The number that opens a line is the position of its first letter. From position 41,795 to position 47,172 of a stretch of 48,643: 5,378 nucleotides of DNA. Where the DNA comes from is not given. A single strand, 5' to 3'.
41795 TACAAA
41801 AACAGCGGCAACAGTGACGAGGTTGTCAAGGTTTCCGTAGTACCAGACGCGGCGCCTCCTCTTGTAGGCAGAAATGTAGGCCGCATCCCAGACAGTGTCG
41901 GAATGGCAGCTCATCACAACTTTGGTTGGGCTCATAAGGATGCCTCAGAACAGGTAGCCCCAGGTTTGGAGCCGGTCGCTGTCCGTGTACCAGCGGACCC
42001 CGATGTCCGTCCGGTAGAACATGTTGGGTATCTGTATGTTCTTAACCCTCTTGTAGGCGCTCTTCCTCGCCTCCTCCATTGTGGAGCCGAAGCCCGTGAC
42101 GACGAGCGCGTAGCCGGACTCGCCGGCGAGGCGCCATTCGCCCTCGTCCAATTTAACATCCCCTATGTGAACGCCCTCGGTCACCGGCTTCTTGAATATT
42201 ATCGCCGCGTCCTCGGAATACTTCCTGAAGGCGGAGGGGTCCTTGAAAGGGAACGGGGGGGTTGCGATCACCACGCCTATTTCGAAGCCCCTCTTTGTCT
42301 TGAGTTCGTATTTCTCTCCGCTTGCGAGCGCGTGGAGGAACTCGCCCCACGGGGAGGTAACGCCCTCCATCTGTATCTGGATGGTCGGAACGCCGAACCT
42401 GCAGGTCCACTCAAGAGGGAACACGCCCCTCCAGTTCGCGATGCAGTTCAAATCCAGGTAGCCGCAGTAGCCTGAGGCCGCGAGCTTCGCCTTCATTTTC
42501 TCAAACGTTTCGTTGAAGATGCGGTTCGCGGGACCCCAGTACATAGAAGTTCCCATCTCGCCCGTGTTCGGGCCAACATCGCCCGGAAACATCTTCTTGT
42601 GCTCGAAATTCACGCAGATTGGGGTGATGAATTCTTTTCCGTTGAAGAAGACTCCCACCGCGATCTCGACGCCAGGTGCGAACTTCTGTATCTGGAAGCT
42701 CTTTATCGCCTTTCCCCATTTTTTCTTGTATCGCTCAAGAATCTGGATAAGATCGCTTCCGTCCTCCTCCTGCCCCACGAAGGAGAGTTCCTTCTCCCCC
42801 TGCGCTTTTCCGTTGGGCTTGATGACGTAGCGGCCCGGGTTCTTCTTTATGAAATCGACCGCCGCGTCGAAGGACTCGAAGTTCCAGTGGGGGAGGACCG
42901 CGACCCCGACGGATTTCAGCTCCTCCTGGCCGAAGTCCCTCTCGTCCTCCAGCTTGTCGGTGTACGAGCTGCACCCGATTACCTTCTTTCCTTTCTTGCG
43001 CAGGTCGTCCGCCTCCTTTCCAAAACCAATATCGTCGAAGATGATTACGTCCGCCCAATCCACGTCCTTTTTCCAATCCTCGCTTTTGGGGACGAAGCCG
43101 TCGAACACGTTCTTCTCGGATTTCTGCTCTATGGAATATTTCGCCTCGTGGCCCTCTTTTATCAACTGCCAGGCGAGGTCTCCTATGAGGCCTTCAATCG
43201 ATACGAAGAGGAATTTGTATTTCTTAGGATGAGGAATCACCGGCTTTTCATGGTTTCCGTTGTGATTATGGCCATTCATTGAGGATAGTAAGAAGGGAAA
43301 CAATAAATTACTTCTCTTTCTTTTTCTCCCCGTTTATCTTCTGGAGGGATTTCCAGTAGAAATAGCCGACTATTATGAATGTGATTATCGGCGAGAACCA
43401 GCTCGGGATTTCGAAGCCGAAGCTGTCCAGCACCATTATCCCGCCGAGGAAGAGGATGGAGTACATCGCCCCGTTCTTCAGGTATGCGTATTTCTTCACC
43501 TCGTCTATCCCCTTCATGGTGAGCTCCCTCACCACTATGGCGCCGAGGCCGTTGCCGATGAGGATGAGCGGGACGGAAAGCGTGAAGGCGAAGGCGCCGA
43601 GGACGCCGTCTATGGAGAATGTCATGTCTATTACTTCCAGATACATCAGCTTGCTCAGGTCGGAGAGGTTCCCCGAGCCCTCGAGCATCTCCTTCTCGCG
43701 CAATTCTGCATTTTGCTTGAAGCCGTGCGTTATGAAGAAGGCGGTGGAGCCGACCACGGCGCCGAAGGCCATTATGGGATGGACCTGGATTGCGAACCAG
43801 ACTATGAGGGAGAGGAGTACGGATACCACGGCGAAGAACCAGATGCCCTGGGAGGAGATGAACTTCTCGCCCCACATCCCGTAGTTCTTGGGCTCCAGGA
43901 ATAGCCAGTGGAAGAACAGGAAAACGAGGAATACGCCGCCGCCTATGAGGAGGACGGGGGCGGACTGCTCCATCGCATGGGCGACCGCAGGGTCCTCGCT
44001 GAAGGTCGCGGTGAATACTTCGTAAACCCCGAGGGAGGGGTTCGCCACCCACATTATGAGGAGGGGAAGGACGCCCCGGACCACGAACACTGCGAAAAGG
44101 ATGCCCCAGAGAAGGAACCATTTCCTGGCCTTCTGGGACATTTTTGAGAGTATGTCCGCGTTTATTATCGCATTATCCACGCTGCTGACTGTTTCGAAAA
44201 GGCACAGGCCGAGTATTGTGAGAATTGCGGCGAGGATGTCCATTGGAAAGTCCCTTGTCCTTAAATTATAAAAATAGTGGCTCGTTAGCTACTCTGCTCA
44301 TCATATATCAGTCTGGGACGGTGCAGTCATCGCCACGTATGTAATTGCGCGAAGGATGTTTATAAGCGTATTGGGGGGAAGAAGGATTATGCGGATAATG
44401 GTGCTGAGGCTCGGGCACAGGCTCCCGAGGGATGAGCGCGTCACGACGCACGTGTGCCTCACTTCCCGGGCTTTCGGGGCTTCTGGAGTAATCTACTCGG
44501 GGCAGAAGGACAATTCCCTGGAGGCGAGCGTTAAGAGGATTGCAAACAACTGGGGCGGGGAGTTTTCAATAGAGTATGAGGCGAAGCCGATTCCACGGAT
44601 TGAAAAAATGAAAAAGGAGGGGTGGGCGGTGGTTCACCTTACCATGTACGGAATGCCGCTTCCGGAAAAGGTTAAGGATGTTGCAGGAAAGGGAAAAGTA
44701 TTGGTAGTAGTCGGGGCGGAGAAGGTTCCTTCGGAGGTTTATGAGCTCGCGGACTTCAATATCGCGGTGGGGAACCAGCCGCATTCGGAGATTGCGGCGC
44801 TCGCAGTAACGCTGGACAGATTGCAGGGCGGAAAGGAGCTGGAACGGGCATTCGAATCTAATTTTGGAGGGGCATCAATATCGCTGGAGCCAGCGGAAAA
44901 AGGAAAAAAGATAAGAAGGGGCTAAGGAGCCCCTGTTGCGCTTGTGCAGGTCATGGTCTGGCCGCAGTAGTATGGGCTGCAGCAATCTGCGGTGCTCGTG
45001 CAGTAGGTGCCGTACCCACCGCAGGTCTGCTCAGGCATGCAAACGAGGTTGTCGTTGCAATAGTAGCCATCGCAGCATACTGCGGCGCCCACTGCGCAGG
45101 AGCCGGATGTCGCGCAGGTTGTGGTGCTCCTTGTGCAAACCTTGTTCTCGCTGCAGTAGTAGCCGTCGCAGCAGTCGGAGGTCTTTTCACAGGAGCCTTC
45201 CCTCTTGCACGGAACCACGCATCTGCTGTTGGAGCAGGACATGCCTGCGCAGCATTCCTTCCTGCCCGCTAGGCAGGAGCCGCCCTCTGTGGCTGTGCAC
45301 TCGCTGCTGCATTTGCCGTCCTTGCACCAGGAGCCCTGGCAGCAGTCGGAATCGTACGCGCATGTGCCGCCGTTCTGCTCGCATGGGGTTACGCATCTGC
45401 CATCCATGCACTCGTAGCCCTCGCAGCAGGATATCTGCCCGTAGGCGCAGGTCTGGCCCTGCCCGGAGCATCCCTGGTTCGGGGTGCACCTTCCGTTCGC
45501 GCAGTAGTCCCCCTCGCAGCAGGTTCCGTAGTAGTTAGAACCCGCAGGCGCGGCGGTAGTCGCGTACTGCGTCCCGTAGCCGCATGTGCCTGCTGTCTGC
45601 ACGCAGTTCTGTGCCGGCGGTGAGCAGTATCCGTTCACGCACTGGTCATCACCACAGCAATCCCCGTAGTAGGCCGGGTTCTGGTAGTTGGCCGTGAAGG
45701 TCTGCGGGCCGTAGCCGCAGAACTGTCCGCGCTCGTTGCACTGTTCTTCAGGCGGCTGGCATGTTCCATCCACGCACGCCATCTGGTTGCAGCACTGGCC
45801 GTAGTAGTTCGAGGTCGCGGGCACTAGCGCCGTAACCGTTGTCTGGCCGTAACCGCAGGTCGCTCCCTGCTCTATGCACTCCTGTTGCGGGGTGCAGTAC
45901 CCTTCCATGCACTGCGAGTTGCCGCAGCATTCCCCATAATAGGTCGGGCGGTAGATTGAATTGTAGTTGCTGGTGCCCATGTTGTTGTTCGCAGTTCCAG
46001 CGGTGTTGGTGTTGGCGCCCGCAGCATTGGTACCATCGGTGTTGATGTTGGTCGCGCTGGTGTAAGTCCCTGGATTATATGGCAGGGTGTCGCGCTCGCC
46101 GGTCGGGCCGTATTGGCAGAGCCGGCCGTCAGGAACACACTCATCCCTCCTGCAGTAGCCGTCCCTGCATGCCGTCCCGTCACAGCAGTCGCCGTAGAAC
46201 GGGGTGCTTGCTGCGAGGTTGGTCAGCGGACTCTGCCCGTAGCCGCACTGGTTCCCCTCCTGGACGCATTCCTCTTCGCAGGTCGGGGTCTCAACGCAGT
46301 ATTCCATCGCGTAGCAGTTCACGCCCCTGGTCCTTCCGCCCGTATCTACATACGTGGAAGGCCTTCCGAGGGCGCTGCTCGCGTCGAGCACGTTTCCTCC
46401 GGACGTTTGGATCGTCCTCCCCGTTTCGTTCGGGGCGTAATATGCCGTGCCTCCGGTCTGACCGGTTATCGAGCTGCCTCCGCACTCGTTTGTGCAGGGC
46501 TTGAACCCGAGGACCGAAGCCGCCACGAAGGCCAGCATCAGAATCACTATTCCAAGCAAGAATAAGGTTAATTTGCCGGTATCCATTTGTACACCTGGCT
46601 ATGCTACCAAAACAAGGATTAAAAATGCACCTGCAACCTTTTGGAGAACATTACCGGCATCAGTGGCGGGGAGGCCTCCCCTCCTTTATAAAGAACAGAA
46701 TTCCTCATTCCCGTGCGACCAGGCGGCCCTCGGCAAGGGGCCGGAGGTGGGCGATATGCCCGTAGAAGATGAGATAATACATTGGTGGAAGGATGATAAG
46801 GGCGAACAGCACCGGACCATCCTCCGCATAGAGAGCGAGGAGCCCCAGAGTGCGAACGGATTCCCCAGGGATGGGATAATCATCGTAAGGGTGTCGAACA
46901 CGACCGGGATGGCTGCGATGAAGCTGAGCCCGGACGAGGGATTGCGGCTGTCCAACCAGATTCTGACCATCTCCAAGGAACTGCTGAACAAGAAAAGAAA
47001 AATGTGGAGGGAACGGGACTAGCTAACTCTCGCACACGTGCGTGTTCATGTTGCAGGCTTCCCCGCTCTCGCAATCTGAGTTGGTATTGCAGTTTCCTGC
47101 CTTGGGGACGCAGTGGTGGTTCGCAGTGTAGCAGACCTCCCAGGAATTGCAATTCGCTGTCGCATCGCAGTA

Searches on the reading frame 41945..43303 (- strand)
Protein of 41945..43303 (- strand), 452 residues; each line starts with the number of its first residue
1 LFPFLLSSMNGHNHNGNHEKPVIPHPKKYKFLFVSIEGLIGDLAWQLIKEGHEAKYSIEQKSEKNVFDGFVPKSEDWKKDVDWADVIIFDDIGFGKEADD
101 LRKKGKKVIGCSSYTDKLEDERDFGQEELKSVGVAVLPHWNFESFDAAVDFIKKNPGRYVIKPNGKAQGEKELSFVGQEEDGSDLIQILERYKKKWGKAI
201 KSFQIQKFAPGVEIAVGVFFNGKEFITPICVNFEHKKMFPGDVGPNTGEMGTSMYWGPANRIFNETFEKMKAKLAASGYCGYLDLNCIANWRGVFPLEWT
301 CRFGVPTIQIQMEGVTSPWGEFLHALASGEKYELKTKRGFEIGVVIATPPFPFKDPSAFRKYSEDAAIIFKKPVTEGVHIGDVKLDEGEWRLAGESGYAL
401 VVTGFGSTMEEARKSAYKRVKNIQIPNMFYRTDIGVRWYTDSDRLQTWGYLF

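Call 75: search_protein_families(library=pfam, proteins=[window:41945-43303:-], max_evalue=0.001)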
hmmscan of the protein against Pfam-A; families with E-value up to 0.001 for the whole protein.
window:41945-43303:- (452 aa): 2 families
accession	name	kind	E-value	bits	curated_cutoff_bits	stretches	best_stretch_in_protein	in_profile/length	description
PF01071.24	GARS_A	-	1.2e-14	55.1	27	1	123-305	4-191/194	Phosphoribosylglycinamide synthetase, ATP-grasp (A) domain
PF02843.22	GARS_C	-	3.2e-11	43.8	34.8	1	362-436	15-91/92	Phosphoribosylglycinamide synthetase, C domain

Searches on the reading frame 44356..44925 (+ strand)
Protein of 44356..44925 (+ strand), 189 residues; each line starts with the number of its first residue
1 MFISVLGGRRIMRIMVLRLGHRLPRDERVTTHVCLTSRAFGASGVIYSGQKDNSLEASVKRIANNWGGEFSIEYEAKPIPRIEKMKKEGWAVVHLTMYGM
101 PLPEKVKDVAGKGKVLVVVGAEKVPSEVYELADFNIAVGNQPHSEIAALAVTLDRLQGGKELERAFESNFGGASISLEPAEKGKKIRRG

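Call 3: search_protein_families(library=pfam, proteins=[window:44356-44925:+], max_evalue=1)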
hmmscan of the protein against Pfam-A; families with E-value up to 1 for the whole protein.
window:44356-44925:+ (189 aa): 2 families
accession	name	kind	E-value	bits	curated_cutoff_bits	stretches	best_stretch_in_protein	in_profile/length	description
PF01994.21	Trm56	-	2.6e-42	143.9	25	1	66-186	1-118/119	tRNA ribose 2'-O-methyltransferase, aTrm56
PF00588.24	SpoU_methylase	-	0.00012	22.7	29.7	1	33-139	18-123/142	SpoU rRNA Methylase family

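Call 4: search_protein_families(library=ncbifam, proteins=[window:44356-44925:+], max_evalue=1)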
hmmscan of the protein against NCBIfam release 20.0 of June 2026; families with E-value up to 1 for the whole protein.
window:44356-44925:+ (189 aa): 3 families
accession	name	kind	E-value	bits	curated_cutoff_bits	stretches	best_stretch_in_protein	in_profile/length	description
NF003048.0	PRK03958.1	equivalog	6.9e-60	202.1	223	1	12-186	2-172/178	tRNA (cytidine(56)-2'-O)-methyltransferase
NF009343.0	PRK12703.1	equivalog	2.4e-49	168.1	434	1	14-187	2-167/339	tRNA (cytidine(56)-2'-O)-methyltransferase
TIGR00186.1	rRNA_methyl_3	equivalog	0.0017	17.9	160.15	1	36-138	113-214/240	23S rRNA (guanosine(2251)-2'-O)-methyltransferase RlmB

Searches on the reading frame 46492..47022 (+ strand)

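Call 3: search_protein_families(library=pfam, proteins=[window:46492-47022:+], max_evalue=1)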
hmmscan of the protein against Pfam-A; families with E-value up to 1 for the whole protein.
window:46492-47022:+ (176 aa): 1 family
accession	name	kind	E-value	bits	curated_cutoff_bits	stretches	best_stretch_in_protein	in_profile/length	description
PF09755.14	DUF2046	-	0.021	14.4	24.7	1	98-174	185-261/305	Uncharacterized conserved protein H4 (DUF2046)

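Call 4: search_protein_families(library=ncbifam, proteins=[window:46492-47022:+], max_evalue=1)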
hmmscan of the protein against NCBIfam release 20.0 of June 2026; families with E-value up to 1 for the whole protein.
window:46492-47022:+ (176 aa): 0 families
